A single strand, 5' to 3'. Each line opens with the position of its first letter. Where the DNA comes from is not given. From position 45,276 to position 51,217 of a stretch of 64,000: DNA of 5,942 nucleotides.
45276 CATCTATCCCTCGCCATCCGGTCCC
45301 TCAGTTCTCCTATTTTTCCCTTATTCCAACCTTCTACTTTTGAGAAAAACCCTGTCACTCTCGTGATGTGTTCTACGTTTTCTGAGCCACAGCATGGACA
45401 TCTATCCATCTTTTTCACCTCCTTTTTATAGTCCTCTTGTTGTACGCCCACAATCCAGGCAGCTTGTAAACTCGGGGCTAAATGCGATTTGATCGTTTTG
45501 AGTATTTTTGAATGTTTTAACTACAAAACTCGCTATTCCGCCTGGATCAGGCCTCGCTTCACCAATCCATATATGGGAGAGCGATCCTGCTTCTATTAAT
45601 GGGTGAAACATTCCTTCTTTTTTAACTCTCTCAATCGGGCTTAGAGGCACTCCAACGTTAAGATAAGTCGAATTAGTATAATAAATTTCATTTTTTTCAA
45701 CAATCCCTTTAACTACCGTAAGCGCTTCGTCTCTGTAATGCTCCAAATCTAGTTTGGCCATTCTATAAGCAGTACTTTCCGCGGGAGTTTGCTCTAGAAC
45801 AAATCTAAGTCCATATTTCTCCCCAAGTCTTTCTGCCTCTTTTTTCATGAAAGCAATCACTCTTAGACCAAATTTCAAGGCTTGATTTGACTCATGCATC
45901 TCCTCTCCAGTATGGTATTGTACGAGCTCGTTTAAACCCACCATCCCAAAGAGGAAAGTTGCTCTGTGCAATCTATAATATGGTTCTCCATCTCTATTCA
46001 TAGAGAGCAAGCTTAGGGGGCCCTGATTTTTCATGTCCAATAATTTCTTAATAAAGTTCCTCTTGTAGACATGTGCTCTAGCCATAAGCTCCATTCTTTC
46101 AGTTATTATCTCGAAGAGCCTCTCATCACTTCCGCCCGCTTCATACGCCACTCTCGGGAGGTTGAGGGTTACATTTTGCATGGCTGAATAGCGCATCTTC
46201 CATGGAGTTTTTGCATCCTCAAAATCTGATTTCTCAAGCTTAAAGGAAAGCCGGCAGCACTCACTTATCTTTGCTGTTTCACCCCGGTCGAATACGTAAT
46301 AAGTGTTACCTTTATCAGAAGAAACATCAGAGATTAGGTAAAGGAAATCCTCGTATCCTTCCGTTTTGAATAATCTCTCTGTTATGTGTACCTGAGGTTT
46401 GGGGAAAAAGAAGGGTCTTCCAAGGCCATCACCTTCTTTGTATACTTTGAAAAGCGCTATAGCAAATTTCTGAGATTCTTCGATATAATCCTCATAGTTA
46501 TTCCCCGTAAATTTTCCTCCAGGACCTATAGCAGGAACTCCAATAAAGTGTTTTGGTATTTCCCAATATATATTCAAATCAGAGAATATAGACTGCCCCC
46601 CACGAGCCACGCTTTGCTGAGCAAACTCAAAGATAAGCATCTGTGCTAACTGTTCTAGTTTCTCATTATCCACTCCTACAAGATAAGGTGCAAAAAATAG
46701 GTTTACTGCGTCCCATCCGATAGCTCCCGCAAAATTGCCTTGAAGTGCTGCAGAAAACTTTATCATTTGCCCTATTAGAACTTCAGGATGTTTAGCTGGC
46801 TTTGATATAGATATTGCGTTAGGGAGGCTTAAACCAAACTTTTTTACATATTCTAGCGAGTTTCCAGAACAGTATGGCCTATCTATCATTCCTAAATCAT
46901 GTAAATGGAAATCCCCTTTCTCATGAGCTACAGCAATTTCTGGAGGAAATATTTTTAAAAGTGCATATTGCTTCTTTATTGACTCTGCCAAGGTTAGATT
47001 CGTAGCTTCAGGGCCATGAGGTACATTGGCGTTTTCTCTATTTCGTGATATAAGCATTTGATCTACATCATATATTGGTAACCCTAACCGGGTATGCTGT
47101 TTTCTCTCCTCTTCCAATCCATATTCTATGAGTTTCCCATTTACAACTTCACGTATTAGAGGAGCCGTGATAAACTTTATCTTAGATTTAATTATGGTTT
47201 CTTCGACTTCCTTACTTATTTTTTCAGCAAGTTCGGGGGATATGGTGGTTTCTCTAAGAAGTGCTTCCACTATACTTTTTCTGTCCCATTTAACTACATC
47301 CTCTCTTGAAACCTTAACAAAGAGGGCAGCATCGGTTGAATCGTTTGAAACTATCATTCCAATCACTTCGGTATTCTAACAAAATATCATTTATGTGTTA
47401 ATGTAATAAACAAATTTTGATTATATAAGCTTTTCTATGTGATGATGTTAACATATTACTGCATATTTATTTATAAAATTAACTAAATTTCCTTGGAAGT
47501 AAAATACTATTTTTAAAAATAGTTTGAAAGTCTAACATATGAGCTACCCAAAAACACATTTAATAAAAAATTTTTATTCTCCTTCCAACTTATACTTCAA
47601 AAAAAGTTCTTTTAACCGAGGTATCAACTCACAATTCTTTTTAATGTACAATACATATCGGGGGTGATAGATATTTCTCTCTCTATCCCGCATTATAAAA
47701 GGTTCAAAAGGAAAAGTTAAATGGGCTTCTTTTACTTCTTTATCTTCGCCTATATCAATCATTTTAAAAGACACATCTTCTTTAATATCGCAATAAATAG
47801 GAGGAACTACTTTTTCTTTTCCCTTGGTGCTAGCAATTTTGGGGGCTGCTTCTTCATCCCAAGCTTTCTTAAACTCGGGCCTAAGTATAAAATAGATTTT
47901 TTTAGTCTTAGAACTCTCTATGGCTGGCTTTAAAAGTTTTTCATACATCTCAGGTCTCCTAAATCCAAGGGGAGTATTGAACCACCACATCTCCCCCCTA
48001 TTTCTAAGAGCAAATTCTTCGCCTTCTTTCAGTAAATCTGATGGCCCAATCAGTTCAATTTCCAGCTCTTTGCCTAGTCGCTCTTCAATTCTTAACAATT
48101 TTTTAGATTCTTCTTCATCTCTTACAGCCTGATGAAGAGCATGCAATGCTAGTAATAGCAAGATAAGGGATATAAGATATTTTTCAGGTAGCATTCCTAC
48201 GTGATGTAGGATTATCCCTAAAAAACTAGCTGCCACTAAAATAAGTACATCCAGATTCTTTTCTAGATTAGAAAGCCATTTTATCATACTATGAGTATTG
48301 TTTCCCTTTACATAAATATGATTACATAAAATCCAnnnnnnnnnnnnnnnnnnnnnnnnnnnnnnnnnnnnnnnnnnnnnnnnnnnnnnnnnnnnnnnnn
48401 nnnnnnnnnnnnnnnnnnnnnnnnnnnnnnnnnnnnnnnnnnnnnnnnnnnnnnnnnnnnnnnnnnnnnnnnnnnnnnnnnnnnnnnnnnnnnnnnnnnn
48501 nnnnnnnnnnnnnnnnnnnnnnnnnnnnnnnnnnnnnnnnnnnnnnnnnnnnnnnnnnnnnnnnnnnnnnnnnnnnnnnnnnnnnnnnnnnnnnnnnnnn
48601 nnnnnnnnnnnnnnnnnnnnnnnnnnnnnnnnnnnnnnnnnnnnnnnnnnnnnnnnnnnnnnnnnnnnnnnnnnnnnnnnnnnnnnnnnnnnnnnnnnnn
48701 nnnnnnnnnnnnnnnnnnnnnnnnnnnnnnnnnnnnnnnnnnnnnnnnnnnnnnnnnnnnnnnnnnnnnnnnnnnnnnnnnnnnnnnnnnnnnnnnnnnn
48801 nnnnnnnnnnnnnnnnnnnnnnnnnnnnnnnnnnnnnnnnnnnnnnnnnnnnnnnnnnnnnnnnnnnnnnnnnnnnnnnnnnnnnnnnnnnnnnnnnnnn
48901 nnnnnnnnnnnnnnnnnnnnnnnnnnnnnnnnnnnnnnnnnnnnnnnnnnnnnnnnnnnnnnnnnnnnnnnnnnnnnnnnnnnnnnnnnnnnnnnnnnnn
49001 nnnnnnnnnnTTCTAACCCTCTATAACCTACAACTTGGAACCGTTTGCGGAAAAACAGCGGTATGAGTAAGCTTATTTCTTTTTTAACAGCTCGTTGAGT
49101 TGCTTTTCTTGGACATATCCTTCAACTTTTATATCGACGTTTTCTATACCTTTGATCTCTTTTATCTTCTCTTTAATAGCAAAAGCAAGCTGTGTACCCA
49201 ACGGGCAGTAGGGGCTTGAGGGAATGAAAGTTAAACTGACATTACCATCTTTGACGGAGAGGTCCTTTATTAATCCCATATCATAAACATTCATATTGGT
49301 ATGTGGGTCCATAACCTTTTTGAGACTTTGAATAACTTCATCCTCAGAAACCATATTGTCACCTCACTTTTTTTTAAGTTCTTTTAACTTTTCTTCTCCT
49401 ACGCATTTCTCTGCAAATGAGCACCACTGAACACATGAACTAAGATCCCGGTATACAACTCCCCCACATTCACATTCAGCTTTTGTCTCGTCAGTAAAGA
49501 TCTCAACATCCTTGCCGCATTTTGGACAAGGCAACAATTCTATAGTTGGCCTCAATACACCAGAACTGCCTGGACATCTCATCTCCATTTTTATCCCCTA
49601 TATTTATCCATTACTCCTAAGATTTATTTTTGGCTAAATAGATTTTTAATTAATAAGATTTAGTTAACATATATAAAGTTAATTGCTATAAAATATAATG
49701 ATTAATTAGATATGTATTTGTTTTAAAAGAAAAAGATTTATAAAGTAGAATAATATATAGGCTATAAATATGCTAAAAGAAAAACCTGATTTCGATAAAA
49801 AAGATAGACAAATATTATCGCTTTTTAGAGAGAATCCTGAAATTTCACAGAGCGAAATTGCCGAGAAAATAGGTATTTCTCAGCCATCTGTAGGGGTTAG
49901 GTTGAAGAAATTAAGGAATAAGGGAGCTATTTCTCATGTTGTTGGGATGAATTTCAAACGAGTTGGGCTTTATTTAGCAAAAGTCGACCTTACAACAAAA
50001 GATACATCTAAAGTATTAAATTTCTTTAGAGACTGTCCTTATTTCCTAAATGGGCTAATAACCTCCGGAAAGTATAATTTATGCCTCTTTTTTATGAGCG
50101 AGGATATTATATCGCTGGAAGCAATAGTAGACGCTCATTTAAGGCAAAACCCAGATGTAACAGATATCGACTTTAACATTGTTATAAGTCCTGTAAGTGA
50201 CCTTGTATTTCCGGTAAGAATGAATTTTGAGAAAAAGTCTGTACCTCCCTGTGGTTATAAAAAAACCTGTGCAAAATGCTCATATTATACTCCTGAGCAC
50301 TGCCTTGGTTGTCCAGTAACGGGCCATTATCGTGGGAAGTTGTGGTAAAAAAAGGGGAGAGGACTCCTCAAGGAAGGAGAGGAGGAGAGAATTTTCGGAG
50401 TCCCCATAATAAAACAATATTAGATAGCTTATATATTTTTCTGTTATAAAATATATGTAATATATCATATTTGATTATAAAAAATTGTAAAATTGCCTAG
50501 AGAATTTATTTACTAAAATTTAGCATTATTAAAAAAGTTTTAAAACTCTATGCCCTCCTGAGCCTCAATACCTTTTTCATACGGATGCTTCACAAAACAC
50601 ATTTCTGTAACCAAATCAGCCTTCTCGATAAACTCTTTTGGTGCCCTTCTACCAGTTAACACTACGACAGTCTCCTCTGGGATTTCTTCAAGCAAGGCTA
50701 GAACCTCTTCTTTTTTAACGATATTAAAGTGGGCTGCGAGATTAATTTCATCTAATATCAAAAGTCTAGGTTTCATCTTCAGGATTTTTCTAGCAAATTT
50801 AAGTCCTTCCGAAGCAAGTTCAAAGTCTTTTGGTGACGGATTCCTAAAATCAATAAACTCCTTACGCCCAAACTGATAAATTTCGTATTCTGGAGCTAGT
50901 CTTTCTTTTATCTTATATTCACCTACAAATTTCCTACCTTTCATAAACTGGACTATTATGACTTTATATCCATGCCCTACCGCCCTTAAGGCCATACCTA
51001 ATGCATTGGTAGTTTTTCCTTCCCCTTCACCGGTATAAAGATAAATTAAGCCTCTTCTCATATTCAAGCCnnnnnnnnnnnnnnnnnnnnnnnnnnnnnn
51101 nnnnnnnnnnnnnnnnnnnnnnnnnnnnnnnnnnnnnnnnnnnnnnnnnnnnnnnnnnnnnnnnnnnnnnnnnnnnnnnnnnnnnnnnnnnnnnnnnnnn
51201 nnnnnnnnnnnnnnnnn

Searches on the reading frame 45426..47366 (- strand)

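Call 16: search_protein_families(library=pfam, proteins=[window:45426-47366:-], max_evalue=0.00001)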
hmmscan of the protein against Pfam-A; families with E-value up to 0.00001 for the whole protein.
window:45426-47366:- (646 aa): 1 family
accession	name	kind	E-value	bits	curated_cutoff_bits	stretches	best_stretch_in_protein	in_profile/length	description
PF13597.11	NRDD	-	1.2e-122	410.9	26.2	1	111-643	1-517/562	Anaerobic ribonucleoside-triphosphate reductase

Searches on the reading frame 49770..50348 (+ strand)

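Call 16: search_protein_families(library=pfam, proteins=[window:49770-50348:+], max_evalue=0.00001)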
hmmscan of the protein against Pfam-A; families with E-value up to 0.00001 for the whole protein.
window:49770-50348:+ (192 aa): 5 families
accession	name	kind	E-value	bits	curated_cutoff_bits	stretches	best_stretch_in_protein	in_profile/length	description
PF13412.12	HTH_24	-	6.2e-15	54.9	21.9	1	9-54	2-47/48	Winged helix-turn-helix DNA-binding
PF13404.12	HTH_AsnC-type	-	2.8e-12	46.7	27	1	9-49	2-42/42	AsnC-type helix-turn-helix domain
PF01022.26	HTH_5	-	1.2e-06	28.7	22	1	13-52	5-43/47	Bacterial regulatory protein, arsR family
PF01047.28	MarR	-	4e-06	27.1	24.6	1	15-55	8-48/59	MarR family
PF12802.13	MarR_2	-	4.5e-06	27.2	27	1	14-54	9-50/61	MarR family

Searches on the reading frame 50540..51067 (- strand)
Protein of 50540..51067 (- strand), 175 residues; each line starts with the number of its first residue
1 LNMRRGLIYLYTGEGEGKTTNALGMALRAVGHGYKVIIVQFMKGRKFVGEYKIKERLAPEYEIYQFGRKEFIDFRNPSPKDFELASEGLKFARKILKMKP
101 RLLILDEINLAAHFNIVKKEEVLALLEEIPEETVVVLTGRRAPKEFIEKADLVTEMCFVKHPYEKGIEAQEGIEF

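Call 35: search_protein_families(library=pfam, proteins=[window:50540-51067:-], max_evalue=0.00001)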
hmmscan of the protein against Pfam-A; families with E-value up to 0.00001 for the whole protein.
window:50540-51067:- (175 aa): 1 family
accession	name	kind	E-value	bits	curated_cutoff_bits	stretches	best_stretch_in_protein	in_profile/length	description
PF02572.21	CobA_CobO_BtuR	-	1.1e-57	195.5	25.7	1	5-175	2-172/172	ATP:corrinoid adenosyltransferase BtuR/CobO/CobP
